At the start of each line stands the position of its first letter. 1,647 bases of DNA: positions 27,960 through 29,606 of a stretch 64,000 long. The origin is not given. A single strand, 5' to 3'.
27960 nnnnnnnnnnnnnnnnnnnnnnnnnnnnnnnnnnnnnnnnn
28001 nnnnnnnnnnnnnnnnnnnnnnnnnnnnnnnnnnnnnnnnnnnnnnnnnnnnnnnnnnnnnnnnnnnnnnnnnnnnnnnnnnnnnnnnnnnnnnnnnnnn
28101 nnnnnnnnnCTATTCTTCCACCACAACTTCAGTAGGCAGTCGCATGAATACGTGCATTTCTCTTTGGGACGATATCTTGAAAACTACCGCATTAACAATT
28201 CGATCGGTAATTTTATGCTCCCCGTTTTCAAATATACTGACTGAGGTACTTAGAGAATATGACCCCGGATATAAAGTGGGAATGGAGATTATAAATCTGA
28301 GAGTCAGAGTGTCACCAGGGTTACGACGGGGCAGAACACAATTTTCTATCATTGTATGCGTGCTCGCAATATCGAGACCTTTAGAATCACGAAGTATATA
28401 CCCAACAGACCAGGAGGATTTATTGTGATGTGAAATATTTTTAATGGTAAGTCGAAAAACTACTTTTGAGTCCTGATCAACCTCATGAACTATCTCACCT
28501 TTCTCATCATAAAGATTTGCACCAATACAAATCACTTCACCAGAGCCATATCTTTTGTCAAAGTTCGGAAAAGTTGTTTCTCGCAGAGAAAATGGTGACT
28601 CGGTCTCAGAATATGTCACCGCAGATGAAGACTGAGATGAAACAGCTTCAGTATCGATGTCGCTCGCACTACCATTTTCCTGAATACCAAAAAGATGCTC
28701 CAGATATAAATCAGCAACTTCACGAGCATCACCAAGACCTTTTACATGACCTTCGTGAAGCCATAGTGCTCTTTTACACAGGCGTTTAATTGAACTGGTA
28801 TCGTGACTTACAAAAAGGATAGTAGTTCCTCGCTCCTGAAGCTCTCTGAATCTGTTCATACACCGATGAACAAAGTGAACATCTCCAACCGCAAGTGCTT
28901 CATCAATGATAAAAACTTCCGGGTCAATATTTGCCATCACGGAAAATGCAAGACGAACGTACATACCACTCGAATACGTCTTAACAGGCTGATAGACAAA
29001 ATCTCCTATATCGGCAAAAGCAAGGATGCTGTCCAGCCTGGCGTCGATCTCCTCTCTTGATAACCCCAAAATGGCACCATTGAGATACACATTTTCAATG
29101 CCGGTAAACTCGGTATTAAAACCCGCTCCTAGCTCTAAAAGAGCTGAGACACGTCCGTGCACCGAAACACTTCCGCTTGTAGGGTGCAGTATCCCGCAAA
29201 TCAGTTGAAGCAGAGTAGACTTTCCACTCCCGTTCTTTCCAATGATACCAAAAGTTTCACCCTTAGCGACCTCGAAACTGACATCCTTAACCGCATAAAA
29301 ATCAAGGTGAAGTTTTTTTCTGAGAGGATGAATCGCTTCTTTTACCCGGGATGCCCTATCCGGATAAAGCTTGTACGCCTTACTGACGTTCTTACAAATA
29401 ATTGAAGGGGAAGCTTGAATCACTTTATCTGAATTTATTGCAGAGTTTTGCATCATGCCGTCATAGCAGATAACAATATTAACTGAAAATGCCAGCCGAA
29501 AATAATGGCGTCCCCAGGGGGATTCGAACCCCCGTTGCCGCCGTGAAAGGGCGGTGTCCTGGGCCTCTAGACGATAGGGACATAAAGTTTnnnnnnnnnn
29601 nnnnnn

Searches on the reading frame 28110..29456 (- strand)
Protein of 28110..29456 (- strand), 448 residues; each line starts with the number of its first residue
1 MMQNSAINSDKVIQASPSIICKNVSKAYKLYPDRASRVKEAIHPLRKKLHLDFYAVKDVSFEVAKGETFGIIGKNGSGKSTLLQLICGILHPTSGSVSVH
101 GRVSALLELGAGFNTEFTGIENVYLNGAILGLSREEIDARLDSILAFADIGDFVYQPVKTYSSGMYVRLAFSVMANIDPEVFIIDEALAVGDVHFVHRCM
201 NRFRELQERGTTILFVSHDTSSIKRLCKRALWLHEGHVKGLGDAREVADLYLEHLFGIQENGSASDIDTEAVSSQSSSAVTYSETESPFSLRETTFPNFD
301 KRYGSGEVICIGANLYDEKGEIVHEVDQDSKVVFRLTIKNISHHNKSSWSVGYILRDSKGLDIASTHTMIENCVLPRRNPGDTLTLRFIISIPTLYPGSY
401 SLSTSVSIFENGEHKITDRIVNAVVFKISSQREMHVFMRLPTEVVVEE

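Call 41: search_protein_families(library=ncbifam, proteins=[window:28110-29456:-], max_evalue=1e-10)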
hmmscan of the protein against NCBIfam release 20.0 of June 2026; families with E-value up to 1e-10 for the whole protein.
window:28110-29456:- (448 aa): 134 families (the best 25 are shown)
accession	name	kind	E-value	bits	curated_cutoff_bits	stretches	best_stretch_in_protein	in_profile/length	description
NF010065.0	PRK13545.1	equivalog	3.9e-76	256.9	538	1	22-255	8-238/549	teichoic acids export protein ATP-binding subunit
NF010066.0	PRK13546.1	equivalog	2.2e-64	217.4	320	1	18-257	4-240/264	teichoic acids export ABC transporter ATP-binding subunit TagH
NF050108.1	galactan_ABC_ATP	equivalog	6.9e-58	195.7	400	1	55-251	44-240/244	galactan export ABC transporter ATP-binding subunit Wzt/RfbE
TIGR01188.1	drrA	subfamily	7.6e-32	110.8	312.45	1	51-273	4-221/302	daunorubicin resistance ABC transporter, ATP-binding protein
NF010059.0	PRK13536.1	equivalog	1.5e-29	102.9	549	1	48-239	51-253/342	nodulation factor ABC transporter ATP-binding protein NodI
TIGR04521.1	ECF_ATPase_2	equivalog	3.9e-29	101.6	330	2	43-103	8-68/279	energy-coupling factor transporter ATPase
TIGR01288.1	nodI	equivalog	9.2e-28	97.1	424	1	54-237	18-212/303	nodulation factor ABC transporter ATP-binding protein NodI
NF010060.0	PRK13537.1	equivalog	1.1e-26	93.4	521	1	48-243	23-229/314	nodulation factor ABC transporter ATP-binding protein NodI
TIGR01166.1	cbiO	subfamily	5.6e-25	87.9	211.8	2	55-102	7-54/190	cobalt ABC transporter, ATP-binding protein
TIGR04520.1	ECF_ATPase_1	equivalog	5.3e-24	85.1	315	1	54-102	16-64/269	energy-coupling factor transporter ATPase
TIGR03740.1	galliderm_ABC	subfamily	3.4e-23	82.5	309.75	1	52-256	12-218/223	lantibiotic protection ABC transporter ATP-binding subunit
TIGR02673.1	FtsE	equivalog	1.2e-22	80.7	264.85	0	45-102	7-64/214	cell division ATP-binding protein FtsE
TIGR02769.1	nickel_nikE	equivalog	3.4e-22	79.2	332.55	0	139-238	128-229/265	nickel import ATP-binding protein NikE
NF007739.0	PRK10419.1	subfamily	3.6e-22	79.2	354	0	130-238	120-230/268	nickel ABC transporter ATP-binding protein NikE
NF010156.0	PRK13635.1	equivalog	3.8e-22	78.7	392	1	53-102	20-69/279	energy-coupling factor ABC transporter ATP-binding protein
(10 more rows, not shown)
